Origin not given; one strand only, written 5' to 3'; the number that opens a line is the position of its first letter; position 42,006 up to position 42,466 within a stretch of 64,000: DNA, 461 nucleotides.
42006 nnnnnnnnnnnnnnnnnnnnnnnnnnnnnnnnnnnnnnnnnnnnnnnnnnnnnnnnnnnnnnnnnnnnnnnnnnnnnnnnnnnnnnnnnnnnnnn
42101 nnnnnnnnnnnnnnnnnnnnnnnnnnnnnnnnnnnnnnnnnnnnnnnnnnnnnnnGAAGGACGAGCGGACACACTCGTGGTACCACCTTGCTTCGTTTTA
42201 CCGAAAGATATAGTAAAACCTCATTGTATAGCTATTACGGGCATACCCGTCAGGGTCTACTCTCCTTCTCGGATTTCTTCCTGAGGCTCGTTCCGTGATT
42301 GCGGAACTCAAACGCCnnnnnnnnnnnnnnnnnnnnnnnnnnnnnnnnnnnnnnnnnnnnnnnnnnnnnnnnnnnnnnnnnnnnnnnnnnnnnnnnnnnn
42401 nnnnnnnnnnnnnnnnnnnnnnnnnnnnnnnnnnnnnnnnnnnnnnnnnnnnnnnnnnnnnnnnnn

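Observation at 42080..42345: T-box riboswitch controlling ileS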

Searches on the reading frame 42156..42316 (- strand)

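Call 50: search_protein_families(library=ncbifam, proteins=[L165:1935-3026:+, L173:1559-2956:-], max_evalue=1e-10)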
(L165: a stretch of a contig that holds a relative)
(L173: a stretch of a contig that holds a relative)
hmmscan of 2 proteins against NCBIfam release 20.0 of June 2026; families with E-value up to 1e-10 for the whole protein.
L165:1935-3026:+ (364 aa): 12 families
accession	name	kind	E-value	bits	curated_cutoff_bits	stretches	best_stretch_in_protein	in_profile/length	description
NF004349.1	PRK05729.1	equivalog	6.6e-115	385.2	704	1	3-363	2-348/860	valine--tRNA ligase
TIGR00422.1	valS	equivalog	1.6e-114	383.7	612.1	1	1-363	1-354/863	valine--tRNA ligase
NF011492.0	PRK14900.1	equivalog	3.6e-88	296.6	1783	1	2-363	10-364/1044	valine--tRNA ligase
NF009687.0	PRK13208.1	equivalog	2.8e-63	214.3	738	1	2-363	7-353/801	valine--tRNA ligase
TIGR00392.1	ileS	equivalog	2.6e-36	125.2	621.4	1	3-200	4-208/861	isoleucine--tRNA ligase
NF008957.0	PRK12300.1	subfamily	6.1e-27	94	677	1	5-238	4-253/946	leucine--tRNA ligase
NF000540.1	alt_ValS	exception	1.6e-24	86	900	1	10-352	9-372/827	valine--tRNA ligase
TIGR00396.1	leuS_bact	equivalog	3.7e-22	78.3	548.4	1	5-186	1-167/843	leucine--tRNA ligase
NF040702.1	ileS_w_GNAT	exception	4.2e-21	74.3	1999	1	11-199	23-220/1100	isoleucine--tRNA ligase, N-acetyltransferase domain-containing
TIGR00395.1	leuS_arch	equivalog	5.5e-19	67.7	648.5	1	9-239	2-248/938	leucine--tRNA ligase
NF000258.1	MupB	exception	3.1e-15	55.1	1900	0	10-190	8-192/1033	mupirocin-resistant isoleucine--tRNA ligase MupB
NF000257.1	MupA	exception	1.9e-12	45.8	1900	0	8-188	6-190/1024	mupirocin-resistant isoleucine--tRNA ligase MupA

L173:1559-2956:- (466 aa): 16 families
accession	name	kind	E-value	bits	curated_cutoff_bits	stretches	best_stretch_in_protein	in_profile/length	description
NF003483.0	PRK05159.1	equivalog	3.3e-147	490.9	353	1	23-460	2-436/438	aspartate--tRNA(Asn) ligase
TIGR00458.1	aspS_nondisc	equivalog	1.4e-114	383.4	368.4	1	30-460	4-426/428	aspartate--tRNA(Asn) ligase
NF003037.0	PRK03932.1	equivalog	1.1e-80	271.8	414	1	26-461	3-450/451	asparagine--tRNA ligase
TIGR00457.1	asnS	equivalog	1.1e-76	258.5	342.6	1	28-461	7-454/455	asparagine--tRNA ligase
NF001750.0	PRK00476.1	equivalog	5.5e-71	239.6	443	2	28-289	8-274/590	aspartate--tRNA ligase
TIGR00459.1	aspS_bact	equivalog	4.2e-62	210.3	373.85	2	25-294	3-274/586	aspartate--tRNA ligase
NF005052.0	PRK06462.1-1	equivalog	8.2e-48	163.2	368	1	142-455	31-345/353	asparagine synthetase A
NF009460.0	PRK12820.1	equivalog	7.4e-42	143.3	1379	1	24-263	21-277/723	bifunctional aspartyl-tRNA synthetase/aspartyl/glutamyl-tRNA amidotransferase subunit C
NF005054.0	PRK06462.1-4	equivalog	3.5e-33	115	309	1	198-455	70-310/318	asparagine synthetase A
NF001756.1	PRK00484.1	subfamily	1.5e-32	113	468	1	31-454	45-483/488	lysine--tRNA ligase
TIGR00499.1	lysS_bact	equivalog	3e-30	105.3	427.6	1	33-454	49-490/496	lysine--tRNA ligase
TIGR00462.1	genX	equivalog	2.5e-19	69.9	286.9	1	162-453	3-304/304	EF-P lysine aminoacylase EpmA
NF009101.0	PRK12445.1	subfamily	4.1e-19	68.5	1026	1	37-288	65-312/505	lysine--tRNA ligase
NF002821.0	PRK02983.1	equivalog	5.2e-18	64.5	742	1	28-275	650-893/1102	bifunctional lysylphosphatidylglycerol synthetase/lysine--tRNA ligase LysX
NF006828.0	PRK09350.1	equivalog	2.5e-16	59.8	264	1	206-456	68-323/325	elongation factor P--(R)-beta-lysine ligase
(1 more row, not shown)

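Call 51: search_protein_families(library=ncbifam, proteins=[L175:1308-2576:-, L170:546-1253:+], max_evalue=1e-10)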
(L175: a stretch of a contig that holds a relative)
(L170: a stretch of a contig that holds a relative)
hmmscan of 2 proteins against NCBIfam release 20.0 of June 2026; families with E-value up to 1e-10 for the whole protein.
L175:1308-2576:- (423 aa): 1 family
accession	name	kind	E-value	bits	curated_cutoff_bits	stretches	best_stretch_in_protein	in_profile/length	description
TIGR00414.1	serS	equivalog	2.1e-136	455.2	301.65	1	1-417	1-418/418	serine--tRNA ligase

L170:546-1253:+ (236 aa): 5 families
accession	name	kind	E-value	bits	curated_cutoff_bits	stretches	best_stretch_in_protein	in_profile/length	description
NF006625.0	PRK09194.1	equivalog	1.1e-91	308.5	558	1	1-235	1-236/559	proline--tRNA ligase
TIGR00409.1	proS_fam_II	equivalog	1.1e-86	291.9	306.7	1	1-236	1-237/568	proline--tRNA ligase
NF008979.1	PRK12325.1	exception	3.6e-70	237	550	1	1-224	1-225/437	proline--tRNA ligase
TIGR00408.1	proS_fam_I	equivalog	6.9e-15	54.9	437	1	24-185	14-182/475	proline--tRNA ligase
TIGR00418.1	thrS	equivalog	8.3e-14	51.4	383.65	1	30-191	184-346/565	threonine--tRNA ligase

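Call 65: list_cluster_members(proteins=[L090:5395-7944:-, L108:8498-10291:+, L175:1308-2576:-, L100:1789-3207:+, L107:4417-5262:-, L089:8473-10230:-, L087:9129-10628:+, L122:6832-8586:+, L092:6331-9408:+, L173:1559-2956:-])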
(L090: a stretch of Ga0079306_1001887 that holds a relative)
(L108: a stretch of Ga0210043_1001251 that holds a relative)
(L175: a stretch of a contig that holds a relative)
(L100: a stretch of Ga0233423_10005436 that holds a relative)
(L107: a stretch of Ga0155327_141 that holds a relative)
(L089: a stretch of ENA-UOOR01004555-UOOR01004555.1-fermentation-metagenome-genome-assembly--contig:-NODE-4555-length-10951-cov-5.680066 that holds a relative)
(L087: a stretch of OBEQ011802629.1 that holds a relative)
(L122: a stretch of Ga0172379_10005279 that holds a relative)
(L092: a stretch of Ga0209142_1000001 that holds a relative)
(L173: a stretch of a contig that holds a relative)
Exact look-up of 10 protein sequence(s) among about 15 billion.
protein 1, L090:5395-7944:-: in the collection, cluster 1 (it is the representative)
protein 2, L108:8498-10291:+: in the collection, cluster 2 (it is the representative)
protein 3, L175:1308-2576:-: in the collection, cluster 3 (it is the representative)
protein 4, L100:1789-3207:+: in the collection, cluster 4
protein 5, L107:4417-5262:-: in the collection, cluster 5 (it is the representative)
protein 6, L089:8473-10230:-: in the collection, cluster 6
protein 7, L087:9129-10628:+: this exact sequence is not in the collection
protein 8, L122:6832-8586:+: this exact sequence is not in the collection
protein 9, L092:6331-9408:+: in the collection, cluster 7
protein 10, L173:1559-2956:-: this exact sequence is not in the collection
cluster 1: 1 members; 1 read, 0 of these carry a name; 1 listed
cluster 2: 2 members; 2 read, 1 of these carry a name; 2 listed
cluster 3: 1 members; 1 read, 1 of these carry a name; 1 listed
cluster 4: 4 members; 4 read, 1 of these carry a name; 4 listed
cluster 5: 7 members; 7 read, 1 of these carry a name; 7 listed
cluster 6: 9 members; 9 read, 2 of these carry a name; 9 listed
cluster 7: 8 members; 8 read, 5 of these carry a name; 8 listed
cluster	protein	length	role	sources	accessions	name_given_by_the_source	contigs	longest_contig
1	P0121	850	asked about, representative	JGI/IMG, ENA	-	-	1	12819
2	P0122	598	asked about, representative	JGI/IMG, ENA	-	-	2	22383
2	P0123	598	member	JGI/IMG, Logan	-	arginyl-tRNA synthetase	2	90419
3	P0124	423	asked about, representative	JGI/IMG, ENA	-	seryl-tRNA synthetase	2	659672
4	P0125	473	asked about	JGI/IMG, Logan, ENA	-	prolyl-tRNA synthetase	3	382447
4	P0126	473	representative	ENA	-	-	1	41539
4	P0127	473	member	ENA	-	-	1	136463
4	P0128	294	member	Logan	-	-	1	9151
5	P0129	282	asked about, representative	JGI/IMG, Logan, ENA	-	-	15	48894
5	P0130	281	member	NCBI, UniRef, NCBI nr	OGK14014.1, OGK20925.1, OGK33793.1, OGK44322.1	lysine biosynthesis enzyme LysX [Candidatus Roizmanbacteria bacterium ... | Lysine biosynthesis enzyme LysX n=1 Tax=Candidatus Roizmanbacteria bacterium ... | MAG: lysine biosynthesis enzyme LysX [Candidatus Roizmanbacteria bacterium ...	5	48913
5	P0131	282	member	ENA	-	-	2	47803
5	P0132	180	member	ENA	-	-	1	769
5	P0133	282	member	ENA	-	-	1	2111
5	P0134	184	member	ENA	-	-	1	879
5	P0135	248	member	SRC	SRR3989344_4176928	-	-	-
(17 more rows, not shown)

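Call 79: search_protein_families(library=ncbifam, proteins=[L162:35-397:-, L177:1315-3954:-], max_evalue=1e-8)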
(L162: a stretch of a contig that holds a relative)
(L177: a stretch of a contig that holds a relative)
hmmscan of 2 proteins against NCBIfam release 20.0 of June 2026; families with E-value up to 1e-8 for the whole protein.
L162:35-397:- (121 aa): 9 families
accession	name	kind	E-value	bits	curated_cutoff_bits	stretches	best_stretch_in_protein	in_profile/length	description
NF007495.0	PRK10089.1-4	equivalog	9.6e-46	155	117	1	12-120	5-112/113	tRNA-binding protein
NF007494.0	PRK10089.1-3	equivalog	3.5e-41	139.7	109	1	11-112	3-104/112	tRNA-binding protein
TIGR02222.1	chap_CsaA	subfamily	1.4e-39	134.4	119.65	1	14-119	1-105/107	export-related chaperone CsaA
NF007493.0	PRK10089.1-2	equivalog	5.7e-37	126.2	160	1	13-118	5-109/112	tRNA-binding protein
NF007496.0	PRK10089.1-5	equivalog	3.4e-33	114.1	171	1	11-111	1-100/109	chaperone CsaA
NF001100.0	PRK00133.1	equivalog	2.3e-15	56.2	587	1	13-118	572-673/676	methionine--tRNA ligase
TIGR00399.1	metG_C_term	equivalog_domain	9.3e-14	51.4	116.65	1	14-113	36-132/139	methionine--tRNA ligase subunit beta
NF008900.0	PRK12267.1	equivalog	5.7e-12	44.9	598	1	13-108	544-637/648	methionine--tRNA ligase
NF007492.0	PRK10089.1-1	equivalog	3.4e-10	39.8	150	1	12-110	4-100/110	tRNA-binding protein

L177:1315-3954:- (880 aa): 16 families
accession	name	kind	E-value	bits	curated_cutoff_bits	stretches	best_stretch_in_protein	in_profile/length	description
NF004349.1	PRK05729.1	equivalog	0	1142.4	704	1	11-872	2-857/860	valine--tRNA ligase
TIGR00422.1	valS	equivalog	0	1061.9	612.1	1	9-860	1-861/863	valine--tRNA ligase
NF011492.0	PRK14900.1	equivalog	3.7e-290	965.3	1783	1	8-878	8-893/1044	valine--tRNA ligase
NF009687.0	PRK13208.1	equivalog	8.6e-175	583.1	738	1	6-789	3-793/801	valine--tRNA ligase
TIGR00392.1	ileS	equivalog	2.1e-114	383.5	621.4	3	439-745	525-836/861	isoleucine--tRNA ligase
NF000540.1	alt_ValS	exception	4.2e-100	335.9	900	1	17-757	8-799/827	valine--tRNA ligase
NF008957.0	PRK12300.1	subfamily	4.3e-71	240.1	677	2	13-239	4-241/946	leucine--tRNA ligase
TIGR00395.1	leuS_arch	equivalog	3.4e-67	227.2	648.5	2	19-239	4-235/938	leucine--tRNA ligase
NF000257.1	MupA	exception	2.4e-56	191.1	1900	2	446-786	505-848/1024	mupirocin-resistant isoleucine--tRNA ligase MupA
NF000258.1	MupB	exception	1.2e-55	188.9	1900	2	444-748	507-809/1033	mupirocin-resistant isoleucine--tRNA ligase MupB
TIGR00396.1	leuS_bact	equivalog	1.5e-52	178.8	548.4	3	14-195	2-168/843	leucine--tRNA ligase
NF040702.1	ileS_w_GNAT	exception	1.3e-47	162.1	1999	3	442-735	700-991/1100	isoleucine--tRNA ligase, N-acetyltransferase domain-containing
TIGR00398.1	metG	equivalog_domain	2.7e-30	105.6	336.35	1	356-704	177-505/530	methionine--tRNA ligase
NF008900.0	PRK12267.1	equivalog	6.4e-26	91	598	1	318-696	133-469/648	methionine--tRNA ligase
NF001100.0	PRK00133.1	equivalog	3e-23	82.2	587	1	346-704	173-506/676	methionine--tRNA ligase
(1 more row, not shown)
